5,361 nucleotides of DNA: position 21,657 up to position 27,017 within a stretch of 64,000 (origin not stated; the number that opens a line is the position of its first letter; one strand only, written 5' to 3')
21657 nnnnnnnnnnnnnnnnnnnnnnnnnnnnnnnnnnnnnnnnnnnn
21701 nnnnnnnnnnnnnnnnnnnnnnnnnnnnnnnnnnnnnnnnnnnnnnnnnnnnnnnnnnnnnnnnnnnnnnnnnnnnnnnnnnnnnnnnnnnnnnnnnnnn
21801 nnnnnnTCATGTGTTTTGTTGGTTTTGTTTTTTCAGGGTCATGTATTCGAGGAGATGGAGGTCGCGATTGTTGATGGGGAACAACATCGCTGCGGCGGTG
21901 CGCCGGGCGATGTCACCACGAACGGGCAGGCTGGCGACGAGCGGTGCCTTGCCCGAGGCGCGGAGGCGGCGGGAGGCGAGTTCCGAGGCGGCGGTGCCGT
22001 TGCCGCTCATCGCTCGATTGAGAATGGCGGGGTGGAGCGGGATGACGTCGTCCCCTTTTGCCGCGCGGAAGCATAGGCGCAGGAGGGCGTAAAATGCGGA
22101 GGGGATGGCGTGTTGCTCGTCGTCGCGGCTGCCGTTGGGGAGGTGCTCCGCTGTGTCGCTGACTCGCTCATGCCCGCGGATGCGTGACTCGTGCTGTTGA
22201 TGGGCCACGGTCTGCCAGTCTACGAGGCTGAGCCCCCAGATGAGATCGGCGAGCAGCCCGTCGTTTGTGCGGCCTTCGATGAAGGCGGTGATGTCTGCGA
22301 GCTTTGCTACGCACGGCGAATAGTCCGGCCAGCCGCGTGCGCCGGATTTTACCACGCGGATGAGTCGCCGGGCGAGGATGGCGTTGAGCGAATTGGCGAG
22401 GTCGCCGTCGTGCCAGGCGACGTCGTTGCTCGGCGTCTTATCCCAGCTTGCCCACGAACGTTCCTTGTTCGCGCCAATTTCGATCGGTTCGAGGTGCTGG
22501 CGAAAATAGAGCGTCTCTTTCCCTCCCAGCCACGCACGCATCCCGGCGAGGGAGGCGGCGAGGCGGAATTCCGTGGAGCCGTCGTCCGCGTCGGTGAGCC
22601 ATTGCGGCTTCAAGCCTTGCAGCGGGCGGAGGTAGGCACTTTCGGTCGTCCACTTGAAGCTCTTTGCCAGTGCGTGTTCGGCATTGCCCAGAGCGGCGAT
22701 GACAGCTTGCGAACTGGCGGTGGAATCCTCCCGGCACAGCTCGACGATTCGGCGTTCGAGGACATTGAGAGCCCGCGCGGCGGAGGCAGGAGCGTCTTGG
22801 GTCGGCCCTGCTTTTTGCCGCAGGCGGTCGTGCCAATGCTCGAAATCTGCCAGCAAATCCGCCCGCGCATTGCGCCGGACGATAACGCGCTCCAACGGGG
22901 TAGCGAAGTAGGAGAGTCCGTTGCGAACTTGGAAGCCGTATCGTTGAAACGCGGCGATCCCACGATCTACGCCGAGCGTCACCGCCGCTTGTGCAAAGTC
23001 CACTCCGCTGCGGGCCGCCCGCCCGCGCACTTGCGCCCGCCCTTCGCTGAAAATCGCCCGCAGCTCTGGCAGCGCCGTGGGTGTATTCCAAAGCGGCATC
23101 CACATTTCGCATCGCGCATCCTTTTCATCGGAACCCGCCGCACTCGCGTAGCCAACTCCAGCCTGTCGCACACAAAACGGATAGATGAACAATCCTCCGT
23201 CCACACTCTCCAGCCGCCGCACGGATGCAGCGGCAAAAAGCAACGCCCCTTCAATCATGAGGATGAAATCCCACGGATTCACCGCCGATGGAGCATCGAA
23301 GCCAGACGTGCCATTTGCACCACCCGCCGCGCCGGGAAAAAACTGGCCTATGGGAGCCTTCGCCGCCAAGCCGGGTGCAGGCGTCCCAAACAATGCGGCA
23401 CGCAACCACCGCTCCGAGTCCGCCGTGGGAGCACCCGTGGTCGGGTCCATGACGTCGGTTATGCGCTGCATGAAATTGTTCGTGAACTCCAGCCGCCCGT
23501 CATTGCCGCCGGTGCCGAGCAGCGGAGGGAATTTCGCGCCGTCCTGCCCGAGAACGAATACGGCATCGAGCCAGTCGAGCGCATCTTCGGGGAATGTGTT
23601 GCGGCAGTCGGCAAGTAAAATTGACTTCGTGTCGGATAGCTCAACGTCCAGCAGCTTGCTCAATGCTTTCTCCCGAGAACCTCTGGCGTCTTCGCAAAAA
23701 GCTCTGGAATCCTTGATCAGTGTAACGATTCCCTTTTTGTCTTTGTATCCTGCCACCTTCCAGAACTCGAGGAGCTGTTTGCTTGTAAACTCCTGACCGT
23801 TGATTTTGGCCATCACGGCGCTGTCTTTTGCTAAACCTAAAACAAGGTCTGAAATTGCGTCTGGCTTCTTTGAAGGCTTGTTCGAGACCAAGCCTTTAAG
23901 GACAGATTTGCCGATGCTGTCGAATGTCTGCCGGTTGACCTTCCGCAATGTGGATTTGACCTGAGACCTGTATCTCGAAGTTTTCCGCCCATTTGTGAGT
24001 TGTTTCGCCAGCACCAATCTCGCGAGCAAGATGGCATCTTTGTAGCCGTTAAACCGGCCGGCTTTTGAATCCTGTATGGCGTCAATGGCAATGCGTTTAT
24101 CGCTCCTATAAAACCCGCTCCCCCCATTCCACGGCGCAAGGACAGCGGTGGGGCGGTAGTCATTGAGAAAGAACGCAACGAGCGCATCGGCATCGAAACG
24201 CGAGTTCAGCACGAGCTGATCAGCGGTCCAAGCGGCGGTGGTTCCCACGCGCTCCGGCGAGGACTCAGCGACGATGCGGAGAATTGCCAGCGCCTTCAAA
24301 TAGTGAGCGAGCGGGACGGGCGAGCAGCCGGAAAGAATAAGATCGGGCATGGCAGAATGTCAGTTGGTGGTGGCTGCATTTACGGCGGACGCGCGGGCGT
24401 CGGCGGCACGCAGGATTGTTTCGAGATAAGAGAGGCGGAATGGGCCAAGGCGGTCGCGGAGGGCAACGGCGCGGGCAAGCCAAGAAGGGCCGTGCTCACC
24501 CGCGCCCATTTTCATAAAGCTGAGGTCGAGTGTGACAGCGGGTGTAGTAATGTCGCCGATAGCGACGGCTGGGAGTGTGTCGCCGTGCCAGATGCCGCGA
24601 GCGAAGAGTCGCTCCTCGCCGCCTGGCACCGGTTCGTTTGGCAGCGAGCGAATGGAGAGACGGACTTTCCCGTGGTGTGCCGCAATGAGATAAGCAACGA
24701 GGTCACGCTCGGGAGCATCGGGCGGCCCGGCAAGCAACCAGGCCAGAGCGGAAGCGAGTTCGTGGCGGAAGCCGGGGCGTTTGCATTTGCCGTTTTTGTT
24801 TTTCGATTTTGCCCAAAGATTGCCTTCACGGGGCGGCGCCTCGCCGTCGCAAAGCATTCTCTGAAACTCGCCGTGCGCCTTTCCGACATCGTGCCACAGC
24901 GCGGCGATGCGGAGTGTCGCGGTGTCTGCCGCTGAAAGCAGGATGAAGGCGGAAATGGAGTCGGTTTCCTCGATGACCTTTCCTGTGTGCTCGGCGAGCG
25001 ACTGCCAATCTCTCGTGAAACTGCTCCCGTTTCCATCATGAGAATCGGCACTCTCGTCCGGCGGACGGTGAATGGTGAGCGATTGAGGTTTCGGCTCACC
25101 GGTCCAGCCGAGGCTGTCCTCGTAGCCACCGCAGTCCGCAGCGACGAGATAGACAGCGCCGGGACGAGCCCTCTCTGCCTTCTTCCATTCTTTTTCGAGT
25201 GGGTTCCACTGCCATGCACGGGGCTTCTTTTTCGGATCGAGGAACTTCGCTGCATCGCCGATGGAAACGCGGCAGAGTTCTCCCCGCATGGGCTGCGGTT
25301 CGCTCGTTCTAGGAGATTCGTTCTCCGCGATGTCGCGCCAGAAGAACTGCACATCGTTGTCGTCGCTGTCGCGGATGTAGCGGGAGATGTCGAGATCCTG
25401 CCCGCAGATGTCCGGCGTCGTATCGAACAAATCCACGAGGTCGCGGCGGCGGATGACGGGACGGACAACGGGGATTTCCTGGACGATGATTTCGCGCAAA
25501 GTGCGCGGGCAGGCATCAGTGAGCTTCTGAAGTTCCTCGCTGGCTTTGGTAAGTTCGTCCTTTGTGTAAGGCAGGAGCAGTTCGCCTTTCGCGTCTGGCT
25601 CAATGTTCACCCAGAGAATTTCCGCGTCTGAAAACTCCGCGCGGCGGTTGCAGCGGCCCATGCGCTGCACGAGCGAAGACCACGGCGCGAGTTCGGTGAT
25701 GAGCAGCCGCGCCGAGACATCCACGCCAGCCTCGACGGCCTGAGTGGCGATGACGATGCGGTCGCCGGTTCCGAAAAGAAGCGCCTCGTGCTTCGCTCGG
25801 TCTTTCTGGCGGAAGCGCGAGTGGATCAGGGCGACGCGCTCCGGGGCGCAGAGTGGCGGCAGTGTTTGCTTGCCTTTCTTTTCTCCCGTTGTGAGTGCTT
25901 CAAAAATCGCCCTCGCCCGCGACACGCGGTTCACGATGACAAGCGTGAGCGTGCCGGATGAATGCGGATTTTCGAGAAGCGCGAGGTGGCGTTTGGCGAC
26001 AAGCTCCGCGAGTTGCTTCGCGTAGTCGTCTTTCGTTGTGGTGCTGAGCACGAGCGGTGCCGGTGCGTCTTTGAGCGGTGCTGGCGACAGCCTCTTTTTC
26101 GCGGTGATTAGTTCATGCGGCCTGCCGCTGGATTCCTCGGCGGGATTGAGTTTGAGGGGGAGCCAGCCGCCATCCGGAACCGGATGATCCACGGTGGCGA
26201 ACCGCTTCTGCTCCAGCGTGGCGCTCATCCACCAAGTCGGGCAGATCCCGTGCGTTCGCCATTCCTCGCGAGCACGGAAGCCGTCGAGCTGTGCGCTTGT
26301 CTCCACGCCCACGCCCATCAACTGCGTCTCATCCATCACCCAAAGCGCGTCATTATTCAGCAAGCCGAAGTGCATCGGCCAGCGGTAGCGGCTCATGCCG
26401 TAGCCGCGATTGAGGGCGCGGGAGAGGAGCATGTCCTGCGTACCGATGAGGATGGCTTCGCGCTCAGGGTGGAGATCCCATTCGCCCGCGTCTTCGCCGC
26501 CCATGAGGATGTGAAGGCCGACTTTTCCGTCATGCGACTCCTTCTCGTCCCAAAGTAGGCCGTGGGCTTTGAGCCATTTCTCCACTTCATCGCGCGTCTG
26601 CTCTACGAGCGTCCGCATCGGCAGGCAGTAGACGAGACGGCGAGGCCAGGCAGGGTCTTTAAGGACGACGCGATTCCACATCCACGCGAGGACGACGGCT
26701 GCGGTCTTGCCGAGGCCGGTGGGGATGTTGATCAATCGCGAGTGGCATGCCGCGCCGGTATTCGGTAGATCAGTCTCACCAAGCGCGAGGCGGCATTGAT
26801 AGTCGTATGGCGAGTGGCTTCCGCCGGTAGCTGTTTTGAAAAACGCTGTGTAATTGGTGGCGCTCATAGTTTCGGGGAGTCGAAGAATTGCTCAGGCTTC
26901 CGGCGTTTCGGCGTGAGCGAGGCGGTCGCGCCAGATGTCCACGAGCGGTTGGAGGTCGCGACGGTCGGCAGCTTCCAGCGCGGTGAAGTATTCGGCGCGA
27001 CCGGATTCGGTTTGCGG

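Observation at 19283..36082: Complete type I-G (I-U) CRISPR-Cas locus split into two divergent modules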

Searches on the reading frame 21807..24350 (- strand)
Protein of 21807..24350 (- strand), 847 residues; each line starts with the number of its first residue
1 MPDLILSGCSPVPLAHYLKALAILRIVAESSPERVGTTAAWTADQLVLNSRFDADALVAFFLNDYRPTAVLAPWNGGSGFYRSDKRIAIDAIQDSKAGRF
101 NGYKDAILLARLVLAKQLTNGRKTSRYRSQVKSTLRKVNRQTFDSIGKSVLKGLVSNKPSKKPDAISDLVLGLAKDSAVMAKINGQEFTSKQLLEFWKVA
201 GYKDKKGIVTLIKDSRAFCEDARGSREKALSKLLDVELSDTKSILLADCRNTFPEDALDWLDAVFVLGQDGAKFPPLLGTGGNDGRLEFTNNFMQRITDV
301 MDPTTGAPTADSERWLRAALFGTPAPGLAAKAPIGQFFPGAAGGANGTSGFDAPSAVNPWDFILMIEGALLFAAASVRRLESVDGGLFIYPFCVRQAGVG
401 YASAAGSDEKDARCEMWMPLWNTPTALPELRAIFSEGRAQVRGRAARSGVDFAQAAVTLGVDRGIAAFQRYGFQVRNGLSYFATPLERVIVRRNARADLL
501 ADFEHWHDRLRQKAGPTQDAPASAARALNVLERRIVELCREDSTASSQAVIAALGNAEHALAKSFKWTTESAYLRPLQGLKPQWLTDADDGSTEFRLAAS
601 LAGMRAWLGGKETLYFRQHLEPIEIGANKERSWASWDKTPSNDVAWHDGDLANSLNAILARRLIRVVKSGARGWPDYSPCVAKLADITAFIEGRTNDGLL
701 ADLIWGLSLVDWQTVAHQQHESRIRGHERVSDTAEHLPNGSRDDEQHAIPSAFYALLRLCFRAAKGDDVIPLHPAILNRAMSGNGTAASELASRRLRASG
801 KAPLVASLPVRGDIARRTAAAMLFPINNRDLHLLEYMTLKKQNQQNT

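Call 6: search_protein_families(library=ncbifam, proteins=[window:21807-24350:-])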
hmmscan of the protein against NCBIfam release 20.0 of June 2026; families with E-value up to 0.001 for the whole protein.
window:21807-24350:- (847 aa): 1 family
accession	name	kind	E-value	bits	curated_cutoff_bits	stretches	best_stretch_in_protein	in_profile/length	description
TIGR04113.1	cas_csx17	equivalog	2.8e-203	677.6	150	1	5-838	2-715/718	type I-G CRISPR-associated protein Cas8g1/Csx17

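Call 7: search_protein_families(library=pfam, proteins=[window:21807-24350:-])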
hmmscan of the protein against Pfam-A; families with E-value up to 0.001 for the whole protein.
window:21807-24350:- (847 aa): 0 families

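Call 74: search_protein_families(library=padloc, proteins=[window:21807-24350:-], max_evalue=0.00001)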
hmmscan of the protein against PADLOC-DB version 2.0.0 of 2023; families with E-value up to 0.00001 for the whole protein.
window:21807-24350:- (847 aa): 2 families
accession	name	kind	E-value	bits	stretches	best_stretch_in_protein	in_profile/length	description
PDLC01026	Cas8g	-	7.3e-204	677.6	1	5-838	2-715/718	"CRISPR-associated protein Csx17, subtype Dpsyc"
PDLC01377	Cas8g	-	3.8e-198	658.1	1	18-803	1-613/613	CAS-I-U; effector_LS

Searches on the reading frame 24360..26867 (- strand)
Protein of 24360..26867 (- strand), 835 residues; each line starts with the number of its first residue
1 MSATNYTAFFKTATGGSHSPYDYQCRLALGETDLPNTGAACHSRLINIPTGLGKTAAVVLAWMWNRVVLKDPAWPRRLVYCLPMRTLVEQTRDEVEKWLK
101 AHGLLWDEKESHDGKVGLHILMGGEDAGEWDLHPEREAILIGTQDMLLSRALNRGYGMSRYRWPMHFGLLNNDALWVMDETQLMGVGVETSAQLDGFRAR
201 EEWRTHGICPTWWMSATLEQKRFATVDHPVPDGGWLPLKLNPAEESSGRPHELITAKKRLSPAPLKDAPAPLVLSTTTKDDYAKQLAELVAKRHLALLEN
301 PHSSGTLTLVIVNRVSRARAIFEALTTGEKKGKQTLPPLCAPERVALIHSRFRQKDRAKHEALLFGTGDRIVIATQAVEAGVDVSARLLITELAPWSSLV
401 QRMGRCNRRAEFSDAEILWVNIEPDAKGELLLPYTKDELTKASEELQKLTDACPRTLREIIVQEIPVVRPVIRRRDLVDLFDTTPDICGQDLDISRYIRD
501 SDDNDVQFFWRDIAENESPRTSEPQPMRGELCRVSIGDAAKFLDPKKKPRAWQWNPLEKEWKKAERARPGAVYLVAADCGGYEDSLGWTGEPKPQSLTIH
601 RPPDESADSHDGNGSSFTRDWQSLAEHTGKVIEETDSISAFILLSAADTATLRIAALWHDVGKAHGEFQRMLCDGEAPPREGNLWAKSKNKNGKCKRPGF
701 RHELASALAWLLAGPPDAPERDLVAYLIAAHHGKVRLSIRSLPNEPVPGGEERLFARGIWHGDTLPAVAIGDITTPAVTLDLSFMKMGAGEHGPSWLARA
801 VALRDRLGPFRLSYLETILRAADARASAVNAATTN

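Call 6: search_protein_families(library=ncbifam, proteins=[window:24360-26867:-])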
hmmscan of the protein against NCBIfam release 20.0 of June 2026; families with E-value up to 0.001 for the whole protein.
window:24360-26867:- (835 aa): 5 families
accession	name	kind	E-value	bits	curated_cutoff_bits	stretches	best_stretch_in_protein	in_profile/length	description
TIGR02621.3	cas3_GSU0051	exception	2.3e-235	784.3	400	2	5-593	1-583/854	type I-G CRISPR-associated helicase/endonuclease Cas3g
TIGR01587.1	cas3_core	equivalog_domain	2e-33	116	102.45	1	303-447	220-356/358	CRISPR-associated helicase Cas3'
TIGR01596.1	cas3_HD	equivalog_domain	1.2e-16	61.3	43.45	1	624-736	1-103/178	CRISPR-associated endonuclease Cas3''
NF007248.0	PRK09694.1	equivalog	3.3e-11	42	569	1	298-409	553-662/878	CRISPR-associated helicase/endonuclease Cas3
TIGR04121.1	DEXH_lig_assoc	equivalog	8.5e-11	40.3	850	2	306-411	249-348/804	ligase-associated DNA damage response DEXH box helicase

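Call 7: search_protein_families(library=pfam, proteins=[window:24360-26867:-])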
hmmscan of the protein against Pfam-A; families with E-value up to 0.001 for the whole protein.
window:24360-26867:- (835 aa): 4 families
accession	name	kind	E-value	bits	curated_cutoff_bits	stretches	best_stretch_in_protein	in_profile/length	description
PF22590.2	Cas3-like_C_2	-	9.7e-23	80.9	27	1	305-410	2-105/106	CRISPR-associated nuclease/helicase Cas3, C-terminal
PF00270.35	DEAD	-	9.1e-10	38.9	26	1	44-220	17-162/167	DEAD/DEAH box helicase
PF00271.37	Helicase_C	-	3.7e-07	30.8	23.5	1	302-408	12-108/110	Helicase conserved C-terminal domain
PF18019.7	Cas3_HD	-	1e-06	29.3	23.1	1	645-735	50-132/207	Cas3, HD domain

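Call 74: search_protein_families(library=padloc, proteins=[window:24360-26867:-], max_evalue=0.00001)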
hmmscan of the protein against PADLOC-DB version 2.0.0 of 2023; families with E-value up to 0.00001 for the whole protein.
window:24360-26867:- (835 aa): 28 families (the best 25 are shown)
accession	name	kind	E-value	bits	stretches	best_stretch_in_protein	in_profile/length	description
PDLC01770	Cas3g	-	1.4e-260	864.8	1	5-830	2-729/733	-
PDLC01769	Cas3g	-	8.9e-108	360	2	2-592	4-565/836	-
PDLC00939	Cas3g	-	5.5e-66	221.2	2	5-422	3-403/864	"CRISPR-associated helicase Cas3, subtype Dpsyc"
PDLC01309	Cas3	-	1.5e-59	200.1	3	6-206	3-177/710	CAS-I-U; effector_G3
PDLC01761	Cas3b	-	6.4e-42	142.1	2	294-463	436-583/705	-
PDLC01710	Cas3a1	-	1.4e-36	124.3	2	308-436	449-573/745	Cas3_1_CAS-I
PDLC01757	Cas3b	-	6.3e-36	122.1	2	308-417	402-501/676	-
PDLC01762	Cas3b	-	1.2e-35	121.3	1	300-452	444-581/692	-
PDLC01767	Cas3e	-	1e-34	118.1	2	210-462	359-564/680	-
PDLC00938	Cas3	-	5.4e-34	116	1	303-447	220-356/358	CRISPR-associated helicase Cas3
PDLC01252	Cas3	-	5.8e-34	116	1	45-448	3-323/324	CAS-I; effector_G3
PDLC01759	Cas3b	-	7.2e-32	109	1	301-458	438-582/711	-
PDLC02080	Cas3b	-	6.2e-30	102.3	1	301-452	471-609/709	-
PDLC01765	Cas3c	-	6.4e-29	99.3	2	304-433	378-480/612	-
PDLC02079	Cas3b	-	1.4e-28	97.5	2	296-449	421-567/691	-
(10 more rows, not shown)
